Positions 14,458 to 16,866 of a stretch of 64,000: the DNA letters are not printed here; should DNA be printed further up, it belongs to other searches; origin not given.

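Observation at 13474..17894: An FkbH-like HAD/GNAT enzyme sandwiched between two sigma28-driven flagellin paralogs is a candidate flagellin-modification enzyme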

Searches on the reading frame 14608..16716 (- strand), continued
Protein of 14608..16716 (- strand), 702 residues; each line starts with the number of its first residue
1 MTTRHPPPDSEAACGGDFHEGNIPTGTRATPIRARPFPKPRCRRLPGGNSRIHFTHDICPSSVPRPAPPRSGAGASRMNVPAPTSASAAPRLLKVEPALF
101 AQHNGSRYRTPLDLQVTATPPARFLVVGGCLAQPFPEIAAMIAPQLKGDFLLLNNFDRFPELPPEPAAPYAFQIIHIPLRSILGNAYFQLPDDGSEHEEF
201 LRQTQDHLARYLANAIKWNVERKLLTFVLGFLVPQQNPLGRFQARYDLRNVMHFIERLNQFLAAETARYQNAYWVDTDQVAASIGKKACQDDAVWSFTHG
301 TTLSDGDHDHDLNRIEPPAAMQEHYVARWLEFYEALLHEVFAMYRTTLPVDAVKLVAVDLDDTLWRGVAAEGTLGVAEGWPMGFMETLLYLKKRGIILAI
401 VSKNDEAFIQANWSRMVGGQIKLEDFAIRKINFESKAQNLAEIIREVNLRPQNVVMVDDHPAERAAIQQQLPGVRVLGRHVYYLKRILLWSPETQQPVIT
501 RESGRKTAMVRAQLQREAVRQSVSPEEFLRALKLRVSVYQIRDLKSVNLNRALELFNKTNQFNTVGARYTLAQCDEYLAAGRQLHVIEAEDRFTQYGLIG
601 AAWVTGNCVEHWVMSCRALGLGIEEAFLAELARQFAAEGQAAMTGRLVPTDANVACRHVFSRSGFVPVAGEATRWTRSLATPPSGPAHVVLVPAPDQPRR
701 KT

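Call 20: search_protein_families(library=pfam, proteins=[P0123, P0124, P0125, P0139, P0142, P0161, P0176, P0223, P0236, P0134], max_evalue=0.001)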
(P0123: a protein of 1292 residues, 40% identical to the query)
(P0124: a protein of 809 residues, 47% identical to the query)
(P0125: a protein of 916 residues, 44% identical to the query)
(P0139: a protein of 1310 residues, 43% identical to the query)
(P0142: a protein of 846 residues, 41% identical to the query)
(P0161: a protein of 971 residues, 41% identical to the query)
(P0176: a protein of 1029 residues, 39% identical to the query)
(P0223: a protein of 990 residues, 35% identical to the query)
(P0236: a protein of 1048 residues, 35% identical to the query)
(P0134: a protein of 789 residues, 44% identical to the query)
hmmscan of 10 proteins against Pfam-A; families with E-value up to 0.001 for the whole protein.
P0123 (1292 aa): 2 families
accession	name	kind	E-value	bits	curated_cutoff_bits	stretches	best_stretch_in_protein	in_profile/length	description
PF00702.32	Hydrolase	-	2.7e-07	31.6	26.4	0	35-114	105-188/191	haloacid dehalogenase-like hydrolase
PF13419.12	HAD_2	-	0.00013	22.6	23.8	0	973-1056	83-167/178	Haloacid dehalogenase-like hydrolase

P0124 (809 aa): 7 families
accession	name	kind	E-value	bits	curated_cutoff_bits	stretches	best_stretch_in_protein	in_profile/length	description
PF13649.12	Methyltransf_25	-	6.8e-08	33.5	27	1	50-121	1-71/97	Methyltransferase domain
PF00702.32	Hydrolase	-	4.3e-06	27.7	26.4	1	504-591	102-190/191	haloacid dehalogenase-like hydrolase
PF08241.18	Methyltransf_11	-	8.3e-06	26.8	21.2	1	51-127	1-73/95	Methyltransferase domain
PF13847.12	Methyltransf_31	-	1.6e-05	25.1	27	1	48-121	5-81/145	Methyltransferase domain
PF08242.18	Methyltransf_12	-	1.9e-05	25.7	30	1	51-127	1-78/98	Methyltransferase domain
PF13489.12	Methyltransf_23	-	8.1e-05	22.8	27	1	40-84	16-60/164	Methyltransferase domain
PF13419.12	HAD_2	-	0.00011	22.8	23.8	1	504-583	83-163/178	Haloacid dehalogenase-like hydrolase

P0125 (916 aa): 6 families
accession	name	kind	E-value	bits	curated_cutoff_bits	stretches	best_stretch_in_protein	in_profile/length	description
PF08241.18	Methyltransf_11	-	7.2e-11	43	21.2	1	145-198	43-94/95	Methyltransferase domain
PF13489.12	Methyltransf_23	-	2.3e-08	34.4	27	1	123-204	36-121/164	Methyltransferase domain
PF00702.32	Hydrolase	-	7.3e-07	30.2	26.4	1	603-689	102-189/191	haloacid dehalogenase-like hydrolase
PF13649.12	Methyltransf_25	-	1.6e-06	29.1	27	1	149-195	49-97/97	Methyltransferase domain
PF08242.18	Methyltransf_12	-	3.5e-06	28.1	30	1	158-196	59-97/98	Methyltransferase domain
PF13847.12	Methyltransf_31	-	0.00039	20.6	27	1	160-200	70-110/145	Methyltransferase domain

P0139 (1310 aa): 3 families
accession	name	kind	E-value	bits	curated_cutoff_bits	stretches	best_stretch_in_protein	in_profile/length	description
PF01697.33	Glyco_transf_92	-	1.3e-16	61.4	23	1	122-339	16-222/249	Glycosyltransferase family 92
PF13704.12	Glyco_tranf_2_4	-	1.1e-15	58.3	27.5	1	120-225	1-95/98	Glycosyl transferase family 2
PF00702.32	Hydrolase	-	7.9e-05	23.6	26.4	0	992-1079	102-190/191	haloacid dehalogenase-like hydrolase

P0142 (846 aa): 9 families
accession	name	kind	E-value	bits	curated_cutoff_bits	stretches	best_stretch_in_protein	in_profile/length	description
PF13428.12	TPR_14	-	3.2e-09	37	23.5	0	750-787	6-43/44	Tetratricopeptide repeat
PF07719.23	TPR_2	-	5.9e-09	35.8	27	0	643-676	1-34/34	Tetratricopeptide repeat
PF14559.12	TPR_19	-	7.3e-08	33.1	25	0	691-747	5-61/68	Tetratricopeptide repeat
PF13181.12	TPR_8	-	4.1e-06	27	25.7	0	644-676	2-34/34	Tetratricopeptide repeat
PF00702.32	Hydrolase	-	2.4e-05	25.2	26.4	0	294-372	102-181/191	haloacid dehalogenase-like hydrolase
PF13432.12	TPR_16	-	4.3e-05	24.3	32.7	0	691-745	11-65/65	Tetratricopeptide repeat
PF00515.34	TPR_1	-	8.7e-05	22.6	27.8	0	644-676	2-34/34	Tetratricopeptide repeat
PF23914.1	TPR_CcmH_CycH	-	0.00026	21.3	42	0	742-784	47-89/158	Cytochrome c-type biogenesis protein H TPR domain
PF13424.12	TPR_12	-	0.00029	21.4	30.1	0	644-708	4-76/77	Tetratricopeptide repeat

P0161 (971 aa): 3 families
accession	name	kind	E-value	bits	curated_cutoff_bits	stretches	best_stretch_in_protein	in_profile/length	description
PF08885.17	GSCFA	-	2.7e-48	165.2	25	1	39-297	2-237/237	GSCFA family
PF00702.32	Hydrolase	-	6.4e-11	43.4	26.4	1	657-744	102-190/191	haloacid dehalogenase-like hydrolase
PF13419.12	HAD_2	-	0.00076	20.1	23.8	0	657-738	83-165/178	Haloacid dehalogenase-like hydrolase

P0176 (1029 aa): 1 family
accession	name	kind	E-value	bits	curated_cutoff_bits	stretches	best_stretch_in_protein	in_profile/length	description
PF00702.32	Hydrolase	-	0.00034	21.5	26.4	0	287-373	102-189/191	haloacid dehalogenase-like hydrolase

P0223 (990 aa): 2 families
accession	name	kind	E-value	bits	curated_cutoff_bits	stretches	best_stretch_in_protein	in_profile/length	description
PF00702.32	Hydrolase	-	1.5e-06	29.2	26.4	1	679-757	102-181/191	haloacid dehalogenase-like hydrolase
PF13419.12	HAD_2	-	0.00019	22.1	23.8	0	679-757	83-162/178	Haloacid dehalogenase-like hydrolase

P0236 (1048 aa): 4 families
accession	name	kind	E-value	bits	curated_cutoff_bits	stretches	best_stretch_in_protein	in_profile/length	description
PF00702.32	Hydrolase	-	1.7e-09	38.8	26.4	1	730-805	105-181/191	haloacid dehalogenase-like hydrolase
PF08795.16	DUF1796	-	4.9e-09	36.6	23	1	91-227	3-142/166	Putative papain-like cysteine peptidase (DUF1796)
PF13946.11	DUF4214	-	0.00011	22.7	23.2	0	12-60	23-69/72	Domain of unknown function (DUF4214)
PF12689.13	Acid_PPase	-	0.00055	20.3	27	0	695-812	4-141/169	Acid Phosphatase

P0134 (789 aa): 2 families
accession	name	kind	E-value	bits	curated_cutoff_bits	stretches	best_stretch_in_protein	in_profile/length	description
PF00702.32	Hydrolase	-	1.5e-06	29.2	26.4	1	293-375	102-185/191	haloacid dehalogenase-like hydrolase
PF22895.2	DUF7024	-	0.00075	19.8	24.4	0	661-785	26-142/145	Domain of unknown function (DUF7024)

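Call 24: search_solved_structures(query=A1, max_evalue=1, show_alignments=2)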
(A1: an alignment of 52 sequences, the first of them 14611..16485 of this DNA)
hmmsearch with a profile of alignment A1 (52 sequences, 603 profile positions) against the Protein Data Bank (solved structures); distinct sequences matched with E-value up to 1: 6.
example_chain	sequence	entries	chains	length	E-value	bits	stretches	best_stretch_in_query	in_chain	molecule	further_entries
3slr_A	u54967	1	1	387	8.6e-34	119.9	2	258-383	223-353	uncharacterized protein BF1531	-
4um5_A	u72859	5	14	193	0.027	15.8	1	247-321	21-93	3-DEOXY-D-MANNO-OCTULOSONATE 8-PHOSPHATE PHOSPHATASE KDSC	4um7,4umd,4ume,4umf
2hi0_A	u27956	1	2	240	0.091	14.1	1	281-370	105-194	Putative phosphoglycolate phosphatase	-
3vay_A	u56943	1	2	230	0.28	12.5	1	257-270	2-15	HAD-superfamily hydrolase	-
4rn3_A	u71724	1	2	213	0.7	11.2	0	289-376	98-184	HAD superfamily hydrolase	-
2hoq_A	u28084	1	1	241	0.83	10.9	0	257-291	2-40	Putative HAD-hydrolase PH1655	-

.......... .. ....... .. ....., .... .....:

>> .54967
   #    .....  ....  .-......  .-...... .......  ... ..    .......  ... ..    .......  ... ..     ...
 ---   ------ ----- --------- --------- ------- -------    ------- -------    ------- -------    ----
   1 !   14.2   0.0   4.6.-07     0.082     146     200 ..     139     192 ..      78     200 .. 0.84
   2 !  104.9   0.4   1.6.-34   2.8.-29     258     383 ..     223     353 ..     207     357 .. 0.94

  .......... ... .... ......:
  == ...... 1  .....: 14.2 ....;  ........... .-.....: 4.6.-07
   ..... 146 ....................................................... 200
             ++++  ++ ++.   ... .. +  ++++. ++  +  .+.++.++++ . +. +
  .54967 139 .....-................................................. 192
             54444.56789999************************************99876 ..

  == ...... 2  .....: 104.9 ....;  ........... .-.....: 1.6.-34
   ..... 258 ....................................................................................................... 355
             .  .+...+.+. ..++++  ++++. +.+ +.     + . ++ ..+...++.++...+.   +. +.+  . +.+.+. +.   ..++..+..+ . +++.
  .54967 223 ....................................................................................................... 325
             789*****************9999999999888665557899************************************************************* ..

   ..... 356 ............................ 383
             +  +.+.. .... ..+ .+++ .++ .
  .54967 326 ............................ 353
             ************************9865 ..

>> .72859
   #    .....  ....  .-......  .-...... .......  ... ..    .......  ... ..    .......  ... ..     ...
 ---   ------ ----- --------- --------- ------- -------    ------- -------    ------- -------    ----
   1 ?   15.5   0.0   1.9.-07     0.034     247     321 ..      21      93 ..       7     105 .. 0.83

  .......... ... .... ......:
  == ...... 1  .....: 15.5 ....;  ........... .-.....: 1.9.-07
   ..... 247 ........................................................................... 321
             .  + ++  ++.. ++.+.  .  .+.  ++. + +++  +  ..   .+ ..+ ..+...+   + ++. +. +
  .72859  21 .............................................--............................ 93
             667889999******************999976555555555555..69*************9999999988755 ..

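Call 31: predict_structure(alignment_id=A1)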
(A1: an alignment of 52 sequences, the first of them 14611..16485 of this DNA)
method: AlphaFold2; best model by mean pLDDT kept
length: 625 residues; sequences in the alignment: 52
mean_pLDDT: 90.4   pTM: 0.88
mean pLDDT of the five models: 90.4, 90.0, 89.5, 89.3, 88.7
residues with pLDDT >= 90: 461; 70-90: 121; 50-70: 26; < 50: 17
segments of 3 or more residues with pLDDT < 50: 1-11, 620-625
pLDDT, mean of each block of 10 residues (from residue 1): 43 66 92 96 94 92 95 79 60 90 91 92 97 93 92 95 92 96 98 95 95 90 85 93 90 95 97 95 93 74 94 97 97 93 95 97 96 95 97 97 95 96 86 90 90 92 89 90 88 90 94 90 95 93 92 95 96 91 94 94 91 81 39
secondary structure, 60 per line:
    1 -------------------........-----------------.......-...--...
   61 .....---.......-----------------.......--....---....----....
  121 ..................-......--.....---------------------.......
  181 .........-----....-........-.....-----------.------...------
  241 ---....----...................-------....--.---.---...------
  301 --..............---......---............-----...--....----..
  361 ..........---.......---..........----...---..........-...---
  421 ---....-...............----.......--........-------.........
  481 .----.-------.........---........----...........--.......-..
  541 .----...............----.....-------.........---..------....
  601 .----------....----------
elements in order: H20-27 E45-51 H58-65 E69-75 E93-99 H102-105 H109-112 H117-138 H140-145 E148-152 H174-189 E195-198 H200-207 H209-212 H244-247 H252-270 E278-281 H303-316 E320-325 H329-340 E351-354 H359-370 E377-380 H384-393 E398-400 H404-413 H424-427 H429-443 H448-454 E457-464 H472-481 H494-502 E506-513 E518-528 E531-537 H546-560 E565-569 H577-585 E597-601 E612-615

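Call 35: find_encoding_contigs(protein=P0101, flank=8000, max_places=2)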
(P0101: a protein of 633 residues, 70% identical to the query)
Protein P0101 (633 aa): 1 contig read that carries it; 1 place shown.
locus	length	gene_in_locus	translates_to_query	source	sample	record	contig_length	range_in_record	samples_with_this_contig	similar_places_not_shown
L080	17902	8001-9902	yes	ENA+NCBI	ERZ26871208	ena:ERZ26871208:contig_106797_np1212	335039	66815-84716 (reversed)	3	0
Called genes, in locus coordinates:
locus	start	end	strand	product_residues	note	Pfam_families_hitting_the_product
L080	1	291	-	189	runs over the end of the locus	PF18205:VPDSG-CTERM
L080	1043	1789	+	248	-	PF01557:FAA_hydrolase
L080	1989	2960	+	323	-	PF14235:DUF4337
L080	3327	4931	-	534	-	PF01590:GAF, PF13185:GAF_2, PF13492:GAF_3, PF01590:GAF, PF13185:GAF_2, PF13492:GAF_3 (weak), PF00512:HisKA, PF02518:HATPase_c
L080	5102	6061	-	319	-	PF03739:LptF_LptG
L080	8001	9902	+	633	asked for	PF00702:Hydrolase (faint)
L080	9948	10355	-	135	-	PF02472:ExbD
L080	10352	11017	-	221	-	PF13103:TonB_2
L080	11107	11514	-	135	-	PF02472:ExbD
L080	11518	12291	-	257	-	PF01618:MotA_ExbB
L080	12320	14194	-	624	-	-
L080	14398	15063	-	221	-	-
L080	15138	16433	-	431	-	PF05860:TPS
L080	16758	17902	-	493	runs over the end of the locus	PF08479:POTRA_2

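Call 36: find_encoding_contigs(protein=P0061, flank=8000, max_places=3)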
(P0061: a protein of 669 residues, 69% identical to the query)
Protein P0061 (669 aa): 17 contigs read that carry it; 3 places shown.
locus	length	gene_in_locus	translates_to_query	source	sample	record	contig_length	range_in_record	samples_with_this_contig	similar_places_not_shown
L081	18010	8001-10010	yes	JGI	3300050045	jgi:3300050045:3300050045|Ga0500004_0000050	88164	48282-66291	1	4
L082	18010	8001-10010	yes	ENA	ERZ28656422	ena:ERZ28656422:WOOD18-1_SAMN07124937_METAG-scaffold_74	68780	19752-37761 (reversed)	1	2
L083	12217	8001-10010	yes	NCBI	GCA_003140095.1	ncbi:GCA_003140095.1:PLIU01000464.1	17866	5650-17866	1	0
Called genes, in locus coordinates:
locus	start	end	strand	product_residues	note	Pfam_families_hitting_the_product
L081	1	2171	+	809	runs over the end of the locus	PF05569:Peptidase_M56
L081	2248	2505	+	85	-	PF19891:DUF6364 (weak)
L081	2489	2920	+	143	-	PF01850:PIN (weak), PF13470:PIN_3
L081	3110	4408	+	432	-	PF13167:GTP-bdg_N, PF13191:AAA_16 (faint), PF16360:GTP-bdg_M, PF03193:RsgA_GTPase (faint), PF00350:Dynamin_N (faint), PF01926:MMR_HSR1, PF02421:FeoB_N (faint)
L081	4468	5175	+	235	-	PF20582:UPF0758_N, PF04002:RadC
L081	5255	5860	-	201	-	PF04140:ICMT, PF04191:PEMT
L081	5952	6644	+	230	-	PF00156:Pribosyltran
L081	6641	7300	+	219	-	PF01738:DLH (weak), PF12146:Hydrolase_4 (faint), PF20408:Abhydrolase_11 (weak)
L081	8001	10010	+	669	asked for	PF00702:Hydrolase (faint)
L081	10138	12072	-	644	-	PF02465:FliD_N, PF07195:FliD_C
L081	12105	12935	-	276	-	PF00669:Flagellin_N, PF00700:Flagellin_C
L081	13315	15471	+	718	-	PF13188:PAS_8 (weak), PF00512:HisKA, PF02518:HATPase_c, PF00072:Response_reg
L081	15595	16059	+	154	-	PF00072:Response_reg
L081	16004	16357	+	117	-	-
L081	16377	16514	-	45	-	-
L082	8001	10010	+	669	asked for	PF00702:Hydrolase (faint)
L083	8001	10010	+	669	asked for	PF00702:Hydrolase (faint)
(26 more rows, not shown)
